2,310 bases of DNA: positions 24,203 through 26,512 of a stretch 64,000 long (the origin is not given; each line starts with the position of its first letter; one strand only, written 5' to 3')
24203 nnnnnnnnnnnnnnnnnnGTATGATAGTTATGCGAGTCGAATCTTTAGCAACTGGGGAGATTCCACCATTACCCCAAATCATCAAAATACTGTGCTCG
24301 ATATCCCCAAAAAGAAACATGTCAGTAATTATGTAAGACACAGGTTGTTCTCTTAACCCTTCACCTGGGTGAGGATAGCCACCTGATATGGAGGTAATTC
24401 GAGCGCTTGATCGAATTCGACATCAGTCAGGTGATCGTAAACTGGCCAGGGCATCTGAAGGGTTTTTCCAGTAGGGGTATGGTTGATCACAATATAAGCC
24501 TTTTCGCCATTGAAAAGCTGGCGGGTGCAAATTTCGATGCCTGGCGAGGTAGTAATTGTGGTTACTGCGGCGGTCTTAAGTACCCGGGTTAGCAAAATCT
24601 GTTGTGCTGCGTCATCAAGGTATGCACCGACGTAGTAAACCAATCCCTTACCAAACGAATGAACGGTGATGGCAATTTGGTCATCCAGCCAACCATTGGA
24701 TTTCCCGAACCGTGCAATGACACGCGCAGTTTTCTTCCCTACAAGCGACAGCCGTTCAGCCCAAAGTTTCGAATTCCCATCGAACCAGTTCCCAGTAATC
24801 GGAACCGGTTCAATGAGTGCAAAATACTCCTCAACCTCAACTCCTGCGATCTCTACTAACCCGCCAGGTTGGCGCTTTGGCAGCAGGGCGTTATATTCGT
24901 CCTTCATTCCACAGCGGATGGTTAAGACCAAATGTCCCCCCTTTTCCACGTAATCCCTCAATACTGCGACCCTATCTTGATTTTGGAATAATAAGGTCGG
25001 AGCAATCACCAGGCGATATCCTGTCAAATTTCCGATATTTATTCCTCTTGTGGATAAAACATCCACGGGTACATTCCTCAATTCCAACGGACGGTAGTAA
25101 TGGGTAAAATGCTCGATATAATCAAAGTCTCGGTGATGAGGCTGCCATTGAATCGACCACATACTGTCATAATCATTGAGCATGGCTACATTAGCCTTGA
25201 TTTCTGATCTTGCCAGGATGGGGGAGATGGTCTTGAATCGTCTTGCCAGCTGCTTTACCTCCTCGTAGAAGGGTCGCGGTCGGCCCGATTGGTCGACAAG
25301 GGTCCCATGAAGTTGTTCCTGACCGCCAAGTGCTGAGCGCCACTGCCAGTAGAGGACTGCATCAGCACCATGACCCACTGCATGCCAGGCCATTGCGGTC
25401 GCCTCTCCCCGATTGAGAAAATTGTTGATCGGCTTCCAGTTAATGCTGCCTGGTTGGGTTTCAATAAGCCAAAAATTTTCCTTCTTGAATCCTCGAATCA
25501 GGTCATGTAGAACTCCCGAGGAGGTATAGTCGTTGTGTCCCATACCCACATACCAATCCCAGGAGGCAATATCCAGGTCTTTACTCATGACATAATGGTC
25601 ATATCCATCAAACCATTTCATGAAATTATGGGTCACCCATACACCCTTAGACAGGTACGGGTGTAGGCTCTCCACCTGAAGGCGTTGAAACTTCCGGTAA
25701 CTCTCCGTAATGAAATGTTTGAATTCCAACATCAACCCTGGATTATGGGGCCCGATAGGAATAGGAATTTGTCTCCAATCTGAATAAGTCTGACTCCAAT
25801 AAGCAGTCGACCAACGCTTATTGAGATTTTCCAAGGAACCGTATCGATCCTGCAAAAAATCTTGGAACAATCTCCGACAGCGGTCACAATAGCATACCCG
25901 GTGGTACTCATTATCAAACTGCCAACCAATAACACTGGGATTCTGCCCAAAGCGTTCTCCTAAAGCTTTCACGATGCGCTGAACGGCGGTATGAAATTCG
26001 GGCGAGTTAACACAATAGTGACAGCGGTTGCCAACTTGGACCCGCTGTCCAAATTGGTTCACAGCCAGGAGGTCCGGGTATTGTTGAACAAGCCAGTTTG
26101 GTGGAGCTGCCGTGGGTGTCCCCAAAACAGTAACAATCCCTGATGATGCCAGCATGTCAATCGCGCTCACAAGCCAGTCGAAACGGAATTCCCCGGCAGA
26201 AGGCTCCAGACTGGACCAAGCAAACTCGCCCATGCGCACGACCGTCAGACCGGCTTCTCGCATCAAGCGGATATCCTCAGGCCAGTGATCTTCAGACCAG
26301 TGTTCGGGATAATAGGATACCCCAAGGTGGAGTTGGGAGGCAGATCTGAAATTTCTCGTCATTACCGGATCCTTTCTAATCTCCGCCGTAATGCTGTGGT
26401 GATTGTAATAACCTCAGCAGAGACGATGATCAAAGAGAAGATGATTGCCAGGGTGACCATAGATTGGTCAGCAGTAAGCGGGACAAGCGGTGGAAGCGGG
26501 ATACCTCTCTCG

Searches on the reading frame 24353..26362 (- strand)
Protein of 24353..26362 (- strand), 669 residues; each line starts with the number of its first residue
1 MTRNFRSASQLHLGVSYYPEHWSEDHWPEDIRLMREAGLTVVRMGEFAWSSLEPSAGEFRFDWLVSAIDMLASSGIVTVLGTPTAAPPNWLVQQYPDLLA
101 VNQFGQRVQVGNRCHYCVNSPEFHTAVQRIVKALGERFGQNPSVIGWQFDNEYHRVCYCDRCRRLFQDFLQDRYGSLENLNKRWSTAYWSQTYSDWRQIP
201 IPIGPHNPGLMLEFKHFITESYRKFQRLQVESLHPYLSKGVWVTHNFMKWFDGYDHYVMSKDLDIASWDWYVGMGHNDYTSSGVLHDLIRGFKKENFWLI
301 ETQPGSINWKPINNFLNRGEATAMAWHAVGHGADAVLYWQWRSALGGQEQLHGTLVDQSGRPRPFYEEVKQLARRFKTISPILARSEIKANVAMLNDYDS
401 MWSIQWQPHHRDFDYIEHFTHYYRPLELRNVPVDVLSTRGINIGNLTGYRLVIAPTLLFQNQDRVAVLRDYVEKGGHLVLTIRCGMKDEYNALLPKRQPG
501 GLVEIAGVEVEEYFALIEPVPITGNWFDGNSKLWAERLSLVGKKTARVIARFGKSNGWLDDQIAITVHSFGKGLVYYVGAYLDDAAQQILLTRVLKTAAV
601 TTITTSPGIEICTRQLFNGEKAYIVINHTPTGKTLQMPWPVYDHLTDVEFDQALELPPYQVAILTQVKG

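Call 15: search_protein_families(library=pfam, proteins=[window:24353-26362:-], max_evalue=0.01)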
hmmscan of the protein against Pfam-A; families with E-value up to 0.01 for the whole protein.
window:24353-26362:- (669 aa): 3 families
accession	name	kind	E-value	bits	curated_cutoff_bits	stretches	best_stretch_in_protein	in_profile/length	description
PF02449.21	Glyco_hydro_42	-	7.5e-124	414.3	21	1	17-378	2-375/376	Beta-galactosidase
PF08532.16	Glyco_hydro_42M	-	6.2e-41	140.6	25.8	1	390-600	1-206/207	Beta-galactosidase trimerisation domain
PF01373.23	Glyco_hydro_14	-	0.00043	19.8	27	1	141-193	165-217/402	Glycosyl hydrolase family 14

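Call 23: find_encoding_contigs(protein=window:24353-26362:-, flank=10000, max_places=10)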
Protein window:24353-26362:- (669 aa): no gene with exactly this product is on record in the collection.
